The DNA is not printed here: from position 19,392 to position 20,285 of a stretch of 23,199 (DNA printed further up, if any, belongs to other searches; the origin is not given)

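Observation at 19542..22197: Radical-SAM/HhH 'DNA modification/repair' gene with non-canonical partners, next to tRNA-Arg and a gene remnant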

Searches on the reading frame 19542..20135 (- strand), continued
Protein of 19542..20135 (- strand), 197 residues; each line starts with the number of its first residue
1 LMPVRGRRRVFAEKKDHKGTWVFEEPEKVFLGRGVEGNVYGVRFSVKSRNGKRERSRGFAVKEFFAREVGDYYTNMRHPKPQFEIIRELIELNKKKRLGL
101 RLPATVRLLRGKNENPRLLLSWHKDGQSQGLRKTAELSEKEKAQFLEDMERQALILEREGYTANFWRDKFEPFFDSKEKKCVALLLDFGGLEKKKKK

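Call 100: search_protein_families(library=pfam, proteins=[L087:3860-4411:-, L087:12-989:+, L087:999-3695:+, L089:1149-1925:+, L089:316-1086:+], max_evalue=0.01)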
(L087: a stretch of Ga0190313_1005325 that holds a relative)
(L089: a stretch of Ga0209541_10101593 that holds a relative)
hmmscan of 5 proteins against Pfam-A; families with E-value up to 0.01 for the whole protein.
L087:3860-4411:- (183 aa): 1 family
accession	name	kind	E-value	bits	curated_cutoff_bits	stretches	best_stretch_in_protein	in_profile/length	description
PF00583.31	Acetyltransf_1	-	0.0037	18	20.7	1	35-109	18-93/116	Acetyltransferase (GNAT) family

L087:12-989:+ (325 aa): 4 families
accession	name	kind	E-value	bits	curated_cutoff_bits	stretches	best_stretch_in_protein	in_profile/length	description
PF01966.28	HD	-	1e-16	61.7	22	1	178-295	2-115/116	HD domain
PF01336.31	tRNA_anti-codon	-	4.2e-08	33.5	27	1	33-106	6-75/75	OB-fold nucleic acid binding domain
PF18019.7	Cas3_HD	-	0.0002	21.9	23.1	1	177-278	29-139/207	Cas3, HD domain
PF08668.18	HDOD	-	0.002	18.1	22.9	1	176-215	94-133/196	HDOD domain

L087:999-3695:+ (898 aa): 13 families
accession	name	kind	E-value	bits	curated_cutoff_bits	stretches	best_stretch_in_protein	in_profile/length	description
PF00580.27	UvrD-helicase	-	4.9e-43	148.2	23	1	7-272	2-269/271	UvrD/REP helicase N-terminal domain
PF13245.12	AAA_19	-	5.5e-17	62.6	25.1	1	15-258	9-133/134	AAA domain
PF13361.12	UvrD_C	-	9.2e-17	61.9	25.6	2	476-590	241-347/350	UvrD-like helicase C-terminal domain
PF12705.13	PDDEXK_1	-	2.2e-09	38.1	22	1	670-851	16-225/247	PD-(D/E)XK nuclease superfamily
PF01443.25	Viral_helicase1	-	7.1e-08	33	21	0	182-310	19-144/228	Viral superfamily 1 RNA helicase core domain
PF13538.12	UvrD_C_2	-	1.3e-05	25.4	27.4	0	519-536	3-20/52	UvrD-like helicase C-terminal domain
PF13087.12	AAA_12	-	1.6e-05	25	27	0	511-592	132-194/195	AAA domain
PF13401.12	AAA_22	-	3.4e-05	24.6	27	0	16-83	4-70/130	AAA domain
PF13086.12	AAA_11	-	9.3e-05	22.8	27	1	11-253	11-249/257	AAA domain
PF13604.12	AAA_30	-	0.00057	20.1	27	0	18-126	19-124/191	AAA domain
PF20720.3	nSTAND3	-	0.0022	18.1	27.2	0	12-51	12-51/155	Novel STAND NTPase 3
PF13191.12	AAA_16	-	0.0095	16.9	32.6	0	15-75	21-85/167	AAA ATPase domain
PF05127.21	NAT10_TcmA_helicase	-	0.0095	16.3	22.7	0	22-84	2-62/176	RNA cytidine acetyltransferase NAT10/TcmA, helicase domain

L089:1149-1925:+ (258 aa): 1 family
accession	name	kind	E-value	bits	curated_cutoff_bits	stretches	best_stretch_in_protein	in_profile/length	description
PF09754.15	PAC2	-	1.5e-42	146.3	25.8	1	18-238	1-214/215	PAC2 family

L089:316-1086:+ (256 aa): 2 families
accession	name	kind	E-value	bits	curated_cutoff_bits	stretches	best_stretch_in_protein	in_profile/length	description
PF07541.17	EIF_2_alpha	-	2.5e-22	79.4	22.8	1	117-224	2-114/114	Eukaryotic translation initiation factor 2 alpha subunit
PF00575.29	S1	-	1.3e-07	32.3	22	1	6-76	4-72/74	S1 RNA binding domain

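Call 110: find_encoding_contigs(protein=P0129, flank=6000, max_places=2)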
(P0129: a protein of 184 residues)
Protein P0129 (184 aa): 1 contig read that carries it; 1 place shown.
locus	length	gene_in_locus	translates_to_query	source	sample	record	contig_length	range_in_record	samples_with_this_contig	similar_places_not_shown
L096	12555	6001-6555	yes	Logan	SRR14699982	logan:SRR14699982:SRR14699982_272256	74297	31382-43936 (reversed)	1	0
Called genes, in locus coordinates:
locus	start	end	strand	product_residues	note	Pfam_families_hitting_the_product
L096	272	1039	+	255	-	PF02536:mTERF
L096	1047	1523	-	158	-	PF03946:Ribosomal_L11_N, PF00298:Ribosomal_L11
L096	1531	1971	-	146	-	PF03439:Spt5-NGN, PF00467:KOW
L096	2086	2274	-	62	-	PF00584:SecE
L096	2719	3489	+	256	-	-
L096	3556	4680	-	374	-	PF00091:Tubulin, PF12327:FtsZ_C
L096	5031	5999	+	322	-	PF01008:IF-2B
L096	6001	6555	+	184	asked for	-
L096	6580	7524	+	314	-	PF02729:OTCace_N, PF00185:OTCace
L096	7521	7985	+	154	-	PF01948:PyrI, PF02748:PyrI_C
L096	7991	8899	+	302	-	PF01180:DHO_dh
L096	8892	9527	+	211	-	PF00702:Hydrolase, PF13419:HAD_2, PF12710:HAD (weak), PF13242:Hydrolase_like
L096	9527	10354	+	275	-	PF00175:NAD_binding_1 (weak), PF10418:DHODB_Fe-S_bind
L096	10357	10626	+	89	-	-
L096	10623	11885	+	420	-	PF01979:Amidohydro_1, PF12890:DHOase, PF07969:Amidohydro_3 (weak)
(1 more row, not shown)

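Call 111: find_encoding_contigs(protein=P0130, flank=6000, max_places=2)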
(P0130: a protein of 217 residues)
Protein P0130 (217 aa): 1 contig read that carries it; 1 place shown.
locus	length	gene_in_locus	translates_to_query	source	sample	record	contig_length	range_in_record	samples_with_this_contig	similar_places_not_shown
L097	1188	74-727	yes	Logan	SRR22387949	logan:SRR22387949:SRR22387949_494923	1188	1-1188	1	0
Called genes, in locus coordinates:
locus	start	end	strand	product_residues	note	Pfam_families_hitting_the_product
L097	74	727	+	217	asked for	-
